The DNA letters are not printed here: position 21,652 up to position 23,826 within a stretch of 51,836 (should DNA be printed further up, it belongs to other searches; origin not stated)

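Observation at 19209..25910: Unannotated ~5.5-kb Tn552/Tn5053-like transposon with long composite ends, inserted in a malY/patB-like gene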

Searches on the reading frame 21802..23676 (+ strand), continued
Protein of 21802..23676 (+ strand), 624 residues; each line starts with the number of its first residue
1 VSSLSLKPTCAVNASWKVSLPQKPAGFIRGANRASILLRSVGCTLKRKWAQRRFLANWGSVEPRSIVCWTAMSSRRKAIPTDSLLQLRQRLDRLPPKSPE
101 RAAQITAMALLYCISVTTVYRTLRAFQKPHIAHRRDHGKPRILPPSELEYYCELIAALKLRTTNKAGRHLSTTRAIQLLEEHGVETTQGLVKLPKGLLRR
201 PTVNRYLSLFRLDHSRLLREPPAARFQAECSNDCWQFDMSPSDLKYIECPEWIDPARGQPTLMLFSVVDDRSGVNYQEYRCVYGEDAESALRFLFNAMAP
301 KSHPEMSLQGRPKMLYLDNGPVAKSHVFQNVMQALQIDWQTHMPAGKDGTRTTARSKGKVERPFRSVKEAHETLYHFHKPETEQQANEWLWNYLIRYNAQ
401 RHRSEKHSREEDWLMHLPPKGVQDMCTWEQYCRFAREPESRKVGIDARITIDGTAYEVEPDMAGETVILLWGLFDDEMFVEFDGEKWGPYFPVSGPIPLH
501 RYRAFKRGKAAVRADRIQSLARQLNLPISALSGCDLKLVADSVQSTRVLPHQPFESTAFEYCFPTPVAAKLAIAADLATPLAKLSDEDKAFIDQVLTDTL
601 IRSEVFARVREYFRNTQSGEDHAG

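Call 77: search_protein_families(library=pfam, proteins=[L039:1969-3150:+, L039:3188-4402:+, L039:4392-5162:+, L039:5159-6034:+, L043:7718-8467:-, L043:8747-9331:+, L065:7034-7585:-, L065:7585-9309:-, L069:5092-6084:+, L084:4380-5534:-], max_evalue=0.0001)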
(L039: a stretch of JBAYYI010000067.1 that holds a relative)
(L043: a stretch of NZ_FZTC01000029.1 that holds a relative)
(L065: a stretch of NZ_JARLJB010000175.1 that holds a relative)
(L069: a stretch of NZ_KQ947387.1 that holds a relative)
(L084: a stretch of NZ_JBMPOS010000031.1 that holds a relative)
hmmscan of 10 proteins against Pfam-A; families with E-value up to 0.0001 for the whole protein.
L039:1969-3150:+ (394 aa): 3 families
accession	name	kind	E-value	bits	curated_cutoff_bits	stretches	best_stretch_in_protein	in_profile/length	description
PF04055.27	Radical_SAM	-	8.6e-20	72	29.5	1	25-187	4-164/166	Radical SAM superfamily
PF13186.11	SPASM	-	4.4e-09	36.9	21.5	1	268-333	1-67/67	Iron-sulfur cluster-binding domain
PF13353.11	Fer4_12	-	2.5e-06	28.3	22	1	26-134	13-120/137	4Fe-4S single cluster domain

L039:3188-4402:+ (405 aa): 2 families
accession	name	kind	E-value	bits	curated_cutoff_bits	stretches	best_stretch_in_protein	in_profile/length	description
PF07690.21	MFS_1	-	7.3e-12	45.3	33.4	1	30-313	10-291/347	Major Facilitator Superfamily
PF12832.13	MFS_1_like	-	3.9e-05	23.3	25.2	1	35-300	18-282/373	MFS_1 like family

L039:4392-5162:+ (257 aa): 3 families
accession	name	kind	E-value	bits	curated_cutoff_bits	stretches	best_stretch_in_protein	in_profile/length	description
PF13561.12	adh_short_C2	-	6.4e-41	140.9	27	1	28-255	1-236/236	Enoyl-(Acyl carrier protein) reductase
PF00106.31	adh_short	-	1e-39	136.5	26.6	1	22-199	1-186/195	short chain dehydrogenase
PF01370.27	Epimerase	-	2e-12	47.5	20.9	1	24-200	1-177/240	NAD dependent epimerase/dehydratase family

L039:5159-6034:+ (292 aa): 0 families

L043:7718-8467:- (250 aa): 1 family
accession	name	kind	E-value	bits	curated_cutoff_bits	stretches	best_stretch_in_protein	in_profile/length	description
PF01925.25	TauE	-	9.3e-25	88.1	32.6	1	13-242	3-237/237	Sulfite exporter TauE/SafE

L043:8747-9331:+ (195 aa): 0 families

L065:7034-7585:- (184 aa): 0 families

L065:7585-9309:- (575 aa): 2 families
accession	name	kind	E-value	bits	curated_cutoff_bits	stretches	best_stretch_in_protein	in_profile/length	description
PF05638.18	T6SS_HCP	-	9.9e-24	84.5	23.5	1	88-218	1-129/129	Type VI secretion system effector, Hcp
PF00959.24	Phage_lysozyme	-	2e-05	25.3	22.3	1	480-563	42-123/125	Phage lysozyme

L069:5092-6084:+ (331 aa): 3 families
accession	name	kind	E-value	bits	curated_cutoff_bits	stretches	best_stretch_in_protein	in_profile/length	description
PF08240.17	ADH_N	-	1.1e-18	67.8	23.5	1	30-116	2-101/104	Alcohol dehydrogenase GroES-like domain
PF13602.12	ADH_zinc_N_2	-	3.5e-18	67.3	27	1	196-328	7-134/134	Zinc-binding dehydrogenase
PF00107.32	ADH_zinc_N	-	5.1e-17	62.5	31.8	1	160-252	1-95/129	Zinc-binding dehydrogenase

L084:4380-5534:- (385 aa): 2 families
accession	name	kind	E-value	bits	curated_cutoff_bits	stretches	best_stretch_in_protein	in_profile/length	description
PF03824.22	NicO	-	1.2e-39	136.8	27.7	2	43-159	1-122/287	High-affinity nickel-transport protein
PF13386.12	DsbD_2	-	2.9e-08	34.3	24.9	1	294-371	110-187/199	Cytochrome C biogenesis protein transmembrane region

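Call 78: predict_structure(alignment_id=A3)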
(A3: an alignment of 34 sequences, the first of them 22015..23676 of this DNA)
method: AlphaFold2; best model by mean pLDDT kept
length: 553 residues; sequences in the alignment: 34
mean_pLDDT: 53.6   pTM: 0.25
mean pLDDT of the five models: 53.6, 50.8, 50.0, 48.9, 46.1
residues with pLDDT >= 90: 6; 70-90: 150; 50-70: 96; < 50: 301
segments of 3 or more residues with pLDDT < 50: 1-5, 56-69, 92-96, 141-257, 259-261, 263-309, 345-347, 349-366, 401-404, 425-442, 454-510, 547-553
pLDDT, mean of each block of 10 residues (from residue 1): 54 83 83 90 85 56 40 77 72 52 79 64 78 71 39 33 30 29 32 29 32 38 43 40 40 45 45 31 27 42 45 60 62 59 49 36 48 83 80 80 60 82 52 34 52 48 31 31 36 41 43 74 74 73 60 38
secondary structure, 60 per line:
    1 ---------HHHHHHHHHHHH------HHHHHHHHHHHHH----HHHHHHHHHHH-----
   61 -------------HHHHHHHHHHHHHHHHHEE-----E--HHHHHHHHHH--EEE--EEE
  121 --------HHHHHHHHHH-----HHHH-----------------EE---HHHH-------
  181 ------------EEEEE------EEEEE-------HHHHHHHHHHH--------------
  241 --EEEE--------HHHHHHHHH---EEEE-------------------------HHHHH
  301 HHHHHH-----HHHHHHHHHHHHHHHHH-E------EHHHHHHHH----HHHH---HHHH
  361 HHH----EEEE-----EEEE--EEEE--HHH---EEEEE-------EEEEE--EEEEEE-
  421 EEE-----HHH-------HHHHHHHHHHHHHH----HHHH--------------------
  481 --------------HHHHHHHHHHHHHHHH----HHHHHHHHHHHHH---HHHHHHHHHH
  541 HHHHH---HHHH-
elements in order: H10-21 H28-40 H45-55 H74-90 H101-110 E113-115 E118-120 H129-138 H144-147 H170-173 E193-197 E204-208 H216-226 E243-246 H255-263 E267-270 H296-306 H312-328 H338-345 H350-353 H357-363 E368-371 E377-380 E383-386 E395-399 E407-411 E414-419 E421-423 H439-452 H457-460 H495-510 H515-527 H531-545 H549-552

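Call 82: search_protein_families(library=phrogs, proteins=[window:22015-23676:+], max_evalue=0.001)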
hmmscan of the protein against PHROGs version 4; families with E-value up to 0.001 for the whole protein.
window:22015-23676:+ (553 aa): 3 families
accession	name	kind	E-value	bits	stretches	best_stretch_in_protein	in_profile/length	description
phrog_310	-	integration and excision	5.8e-33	115.6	1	27-396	148-516/696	transposase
phrog_2610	-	unknown function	6.2e-14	52.6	1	213-330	233-341/565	-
phrog_8463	-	integration and excision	0.00013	22.1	1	38-331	30-289/380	transposase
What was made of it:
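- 22015..23676 (+): tnpA, a DDE transposase of 553 aa. The candidate catalytic residues are D167, D247 and E290. The domains are HTH, wHTH, RNase H core, beta-barrel and a helical C-terminal region. PHROG 310 transposase E 6e-33 (call 82).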

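Call 83: search_dna_similar(query=window:22015-23676:+, collection=phages, mode=protein, max_evalue=0.001, max_rows=15)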
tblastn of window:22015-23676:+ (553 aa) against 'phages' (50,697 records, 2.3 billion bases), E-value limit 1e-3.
Records with a match: 67; places in all: 67; records where one place covers at least 80% of the query: 0.
Best place of each record, by identity: <60% 67.
By first word of the organism name: Pseudomonas 50; Burkholderia 9; Escherichia 2; Stenotrophomonas 2; Leptolyngbya 1; Klebsiella 1; Ralstonia 1; Microcystis 1.
By host as written in the record: Pseudomonas aeruginosa 33; - 11; Burkholderia sp. 5; Pseudomonas aeruginosa ST773 (NDM-1-producing) 2; Pseudomonas aeruginosa PAO1 (ATCC 15692) 2; Burkholderia thailandensis 2; Pseudomonas aeruginosa strain 3-38 1; Pseudomonas aeruginosa PA14 1; and 10 more.
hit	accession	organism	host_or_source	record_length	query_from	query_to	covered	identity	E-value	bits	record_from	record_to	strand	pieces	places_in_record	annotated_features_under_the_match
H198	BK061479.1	Pseudomonas phage vB_PaeS-D14F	Pseudomonas aeruginosa strain 3-38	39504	43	387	62%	27.0%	3e-13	79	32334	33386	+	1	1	Transposase A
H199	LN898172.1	Pseudomonas phage vB_PaeS_PM105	Pseudomonas aeruginosa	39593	43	387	62%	27.0%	4e-13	79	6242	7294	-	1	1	PM105_12: putative transposase A subunit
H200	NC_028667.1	Pseudomonas phage vB_PaeS_PM105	Pseudomonas aeruginosa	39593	43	387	62%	27.0%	4e-13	79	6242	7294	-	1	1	PM105_12: transposase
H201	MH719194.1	Pseudomonas phage Ps60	Pseudomonas aeruginosa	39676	43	387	62%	27.0%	4e-13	79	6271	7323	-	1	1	transposase A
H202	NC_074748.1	Pseudomonas phage Ps60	Pseudomonas aeruginosa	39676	43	387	62%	27.0%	4e-13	79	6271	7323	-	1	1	transposase A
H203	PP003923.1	Pseudomonas phage vB_Pae_U11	Pseudomonas aeruginosa ST773 ...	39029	43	387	62%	27.0%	4e-13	79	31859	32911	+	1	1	transposase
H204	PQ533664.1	Pseudomonas phage Young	Pseudomonas aeruginosa PA14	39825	43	387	62%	27.0%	4e-13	79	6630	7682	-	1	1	transposase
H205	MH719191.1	Pseudomonas phage Fc22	Pseudomonas aeruginosa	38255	29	399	67%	24.3%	1e-12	77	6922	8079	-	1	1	transposase A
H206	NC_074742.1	Pseudomonas phage Fc22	Pseudomonas aeruginosa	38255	29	399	67%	24.3%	1e-12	77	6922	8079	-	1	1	transposase A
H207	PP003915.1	Pseudomonas phage vB_Pae_U3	Pseudomonas aeruginosa ST773 ...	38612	29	399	67%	23.7%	8e-12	74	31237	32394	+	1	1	transposase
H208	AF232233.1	Pseudomonas phage B3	Pseudomonas aeruginosa PAO1 (ATCC 15692)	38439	29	399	67%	23.7%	9e-12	74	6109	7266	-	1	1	putative transposase A subunit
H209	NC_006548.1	Pseudomonas phage B3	Pseudomonas aeruginosa PAO1 (ATCC 15692)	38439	29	399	67%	23.7%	9e-12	74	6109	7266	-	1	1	transposase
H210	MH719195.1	Pseudomonas phage Ps59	Pseudomonas aeruginosa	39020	29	399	67%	23.7%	1e-11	74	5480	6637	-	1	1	transposase A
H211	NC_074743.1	Pseudomonas phage Ps59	Pseudomonas aeruginosa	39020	29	399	67%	23.7%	1e-11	74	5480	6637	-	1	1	transposase A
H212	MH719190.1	Pseudomonas phage H71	Pseudomonas aeruginosa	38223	32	398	66%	23.9%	4e-7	59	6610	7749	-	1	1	transposase A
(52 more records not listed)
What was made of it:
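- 22015..23676 (+): B3-like phage transposase A, 24-27% identity, E 3e-13 (call 83).
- Closest known: Transposition module. Same: The transposase hits PHROG 310 (E 6e-33) and transposase A of B3, PM105 and Ps60 (24-27% identity over about 350 aa, E 3e-13) (calls 82, 83).
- PHROG 310 E 6e-33, and B3-like phage transposase A E 3e-13 (calls 82, 83).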

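Call 91: search_protein_representatives(protein=window:22015-23676:+)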
Query: 553 residues. Proteins with E-value up to 0.001 (for the whole library): 1695; up to 1e-10: 961; up to 1e-30: 253. The best 150 are listed.
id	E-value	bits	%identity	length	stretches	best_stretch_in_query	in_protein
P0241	5.6e-200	682.1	58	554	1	4-552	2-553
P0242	7.9e-158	543.0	49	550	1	6-543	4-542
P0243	4.9e-151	520.6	46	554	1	6-543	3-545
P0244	2.5e-143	495.2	57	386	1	165-552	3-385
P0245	7.3e-128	444.1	52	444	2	4-307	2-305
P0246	1.7e-123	429.7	41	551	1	8-548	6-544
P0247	3.7e-123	428.6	43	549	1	8-545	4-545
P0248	1.5e-119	416.6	62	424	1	7-316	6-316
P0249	2.9e-116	405.8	78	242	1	1-233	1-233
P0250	2.7e-114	399.3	60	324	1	153-462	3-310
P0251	3.9e-112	392.2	53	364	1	6-352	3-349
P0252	2.1e-111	389.8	40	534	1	6-541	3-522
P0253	2.3e-110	386.4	39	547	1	6-543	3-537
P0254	9.2e-109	381.1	69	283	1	220-457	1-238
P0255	1.3e-108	380.6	62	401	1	4-289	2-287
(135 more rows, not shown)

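Call 94: search_solved_structures(query=A4, max_evalue=1, show_alignments=0)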
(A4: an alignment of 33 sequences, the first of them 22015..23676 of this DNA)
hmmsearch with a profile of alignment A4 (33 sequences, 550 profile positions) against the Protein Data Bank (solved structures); distinct sequences matched with E-value up to 1: 25.
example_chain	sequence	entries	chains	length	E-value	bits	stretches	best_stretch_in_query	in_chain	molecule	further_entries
8b4h_A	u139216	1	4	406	0.0042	18.9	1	280-438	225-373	Putative transposase for insertion sequence element IS5376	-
7ouf_D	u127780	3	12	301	0.0058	18.4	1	236-275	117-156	Integrase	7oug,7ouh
7pel_A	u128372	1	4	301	0.0058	18.4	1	236-275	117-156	Pol protein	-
7pik_A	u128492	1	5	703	0.01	17.6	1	163-300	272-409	Transposon Tn7 transposition protein TnsB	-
8q4d_A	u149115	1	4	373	0.014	17.2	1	280-436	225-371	Putative transposase for insertion sequence element IS5376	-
6qbv_A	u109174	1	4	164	0.016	16.9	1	233-296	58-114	Integrase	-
5ejk_A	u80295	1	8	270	0.017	16.9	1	230-283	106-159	Gag-Pro-Pol polyprotein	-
6qbt_A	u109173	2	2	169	0.018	16.8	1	233-296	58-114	HTLV-2 integrase catalytic core domain | integrase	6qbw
6voy_A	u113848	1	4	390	0.036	15.8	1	234-285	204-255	DNA-binding protein 7d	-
1vsm_A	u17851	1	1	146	0.074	14.7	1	232-283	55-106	PROTEIN (INTEGRASE)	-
1vsk_A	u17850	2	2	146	0.074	14.7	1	232-283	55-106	INTEGRASE | PROTEIN (INTEGRASE)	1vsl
3o4q_A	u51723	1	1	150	0.078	14.7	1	232-283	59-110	integrase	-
3o4n_A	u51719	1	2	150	0.079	14.7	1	232-283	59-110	integrase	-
1vsd_A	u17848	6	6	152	0.081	14.6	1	232-283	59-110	INTEGRASE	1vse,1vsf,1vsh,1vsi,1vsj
1a5v_A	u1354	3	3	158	0.086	14.5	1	232-283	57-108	INTEGRASE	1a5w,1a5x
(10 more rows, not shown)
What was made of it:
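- Closest known: Tn7 / CAST TnsB-TnsC and IS21 IstA-IstB. Different: Sequence similarity is marginal (profile against PDB E 0.004-0.01; call 94).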

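Call 95: search_protein_families(library=pfam, alignment_id=A4, max_evalue=0.01)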
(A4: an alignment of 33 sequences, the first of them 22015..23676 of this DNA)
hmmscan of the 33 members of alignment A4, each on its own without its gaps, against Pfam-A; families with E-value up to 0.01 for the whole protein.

A. member 1, window:22015-23676:+ (553 aa): 2 families
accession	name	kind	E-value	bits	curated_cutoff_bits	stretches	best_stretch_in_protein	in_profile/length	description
PF00665.32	rve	-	0.0017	19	32.6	1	160-273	4-99/102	Integrase core domain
PF13551.12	HTH_29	-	0.0097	16.4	28.1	0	34-59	15-40/64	Winged helix-turn helix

B. families by the number of members that match (of 33 scanned): 11 families
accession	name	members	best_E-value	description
PF00665.32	rve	25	1.2e-07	Integrase core domain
PF13551.12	HTH_29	11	0.0001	Winged helix-turn helix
PF02796.21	HTH_7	7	0.00011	Helix-turn-helix domain of resolvase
PF13384.12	HTH_23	7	0.00023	Homeodomain-like domain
PF12728.13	HTH_17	6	0.0011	Helix-turn-helix domain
PF13565.12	HTH_32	4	3.2e-05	Homeodomain-like domain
PF13683.12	rve_3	4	4.9e-05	Integrase core domain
PF13542.12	HTH_Tnp_ISL3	3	0.0054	Helix-turn-helix domain of transposase family ISL3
PF08220.18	HTH_DeoR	1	0.0054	DeoR-like helix-turn-helix domain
PF01498.24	HTH_Tnp_Tc3_2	1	0.0059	Transposase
PF01381.28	HTH_3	1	0.0076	Helix-turn-helix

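Call 99: predict_structure(alignment_id=A4)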
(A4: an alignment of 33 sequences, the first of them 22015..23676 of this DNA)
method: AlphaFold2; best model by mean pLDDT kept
length: 553 residues; sequences in the alignment: 33
mean_pLDDT: 75.2   pTM: 0.53
mean pLDDT of the five models: 75.2, 73.7, 72.4, 71.0, 69.6
residues with pLDDT >= 90: 36; 70-90: 373; 50-70: 85; < 50: 59
segments of 3 or more residues with pLDDT < 50: 1-4, 150-154, 273-285, 423-437, 462-475, 547-553
pLDDT, mean of each block of 10 residues (from residue 1): 61 86 85 90 87 67 67 85 86 84 90 83 88 86 71 63 87 72 64 88 88 79 89 82 82 81 85 49 50 75 72 83 85 85 86 82 76 80 75 80 69 73 45 43 57 56 39 58 72 80 80 86 88 84 63 39
secondary structure, 60 per line:
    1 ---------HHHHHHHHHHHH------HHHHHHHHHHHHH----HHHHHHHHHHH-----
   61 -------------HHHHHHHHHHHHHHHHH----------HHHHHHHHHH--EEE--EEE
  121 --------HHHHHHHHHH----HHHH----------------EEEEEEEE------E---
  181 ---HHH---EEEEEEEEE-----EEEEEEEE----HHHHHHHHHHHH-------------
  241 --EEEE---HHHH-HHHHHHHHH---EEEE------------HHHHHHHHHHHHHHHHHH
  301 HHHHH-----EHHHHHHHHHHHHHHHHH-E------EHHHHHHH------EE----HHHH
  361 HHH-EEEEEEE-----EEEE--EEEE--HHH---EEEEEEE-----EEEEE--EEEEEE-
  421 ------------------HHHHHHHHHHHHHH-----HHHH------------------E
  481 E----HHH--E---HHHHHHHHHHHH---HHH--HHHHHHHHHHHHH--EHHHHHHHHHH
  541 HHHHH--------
elements in order: H10-21 H28-40 H45-55 H74-90 H101-110 E113-115 E118-120 H129-138 H143-146 E163-170 E190-198 E204-211 H216-227 E243-246 H250-253 H255-263 E267-270 H283-305 H312-328 H338-344 H357-363 E365-371 E377-380 E383-386 E395-401 E407-411 E414-419 H439-452 H458-461 H495-506 H515-527 H531-545
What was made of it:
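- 22015..23676 (+): AF2 model pLDDT 75 (call 99).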

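Call 103: fold_search(model_id=the predicted structure, library=pdb)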
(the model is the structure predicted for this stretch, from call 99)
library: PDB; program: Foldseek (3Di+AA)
matches with E <= 10: 592; with E <= 0.001: 361
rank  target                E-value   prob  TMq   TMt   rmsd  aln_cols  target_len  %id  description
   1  7svw_B                1.0e-15  1.00  0.38  0.46  10.5       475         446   17  Strand-transfer complex of TnsB from ShCAST (released 2022-08-10)
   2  8rdu_R                2.9e-15  1.00  0.36  0.39  15.8       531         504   18  Conformational Landscape of the Type V-K CRISPR-associated TransposonIntegration Assembly CAST V-K composite map (released 2024-06-19)
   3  8ea3_X                4.3e-15  1.00  0.36  0.39  10.8       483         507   18  V-K CAST Transpososome from Scytonema hofmanni, major configuration (released 2022-11-30)
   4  8ea3_W                4.8e-15  1.00  0.37  0.39  10.5       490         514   18  V-K CAST Transpososome from Scytonema hofmanni, major configuration (released 2022-11-30)
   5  8rdu_S                5.7e-15  1.00  0.36  0.39  10.7       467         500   18  Conformational Landscape of the Type V-K CRISPR-associated TransposonIntegration Assembly CAST V-K composite map (released 2024-06-19)
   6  8q4d_A                6.0e-15  1.00  0.34  0.48  10.5       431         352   16  IstA-IstB(E167Q) Strand Transfer Complex (released 2024-07-10)
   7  8aa5_AP1              9.4e-15  1.00  0.38  0.47  10.2       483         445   18  Cryo-EM structure of the strand transfer complex of the TnsB transposase (type V-K CRISPR-associated transposon) (released 2022-10-19)
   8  8b4h_A                4.7e-14  1.00  0.32  0.46  12.0       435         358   16  IstA transposase cleaved donor complex (released 2023-05-03)
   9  8q4d_C                9.3e-14  1.00  0.33  0.45  15.9       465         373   15  IstA-IstB(E167Q) Strand Transfer Complex (released 2024-07-10)
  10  8b4h_C                3.7e-13  1.00  0.34  0.47  16.6       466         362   14  IstA transposase cleaved donor complex (released 2023-05-03)
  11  8aa5_CP1              4.6e-11  1.00  0.30  0.50  16.3       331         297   15  Cryo-EM structure of the strand transfer complex of the TnsB transposase (type V-K CRISPR-associated transposon) (released 2022-10-19)
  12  7svw_A                2.9e-10  1.00  0.30  0.50  16.4       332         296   16  Strand-transfer complex of TnsB from ShCAST (released 2022-08-10)
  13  8ea3_Z                3.6e-10  1.00  0.30  0.48  15.3       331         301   15  V-K CAST Transpososome from Scytonema hofmanni, major configuration (released 2022-11-30)
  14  8aa5_DP1              5.4e-10  1.00  0.30  0.50  20.6       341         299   16  Cryo-EM structure of the strand transfer complex of the TnsB transposase (type V-K CRISPR-associated transposon) (released 2022-10-19)
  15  9bw1_M                7.1e-10  1.00  0.32  0.25  17.4       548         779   13  TnsABCD-DNA transpososome (released 2024-10-16)
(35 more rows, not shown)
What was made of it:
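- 22015..23676 (+): Foldseek: TnsB E 1e-15 (call 103).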
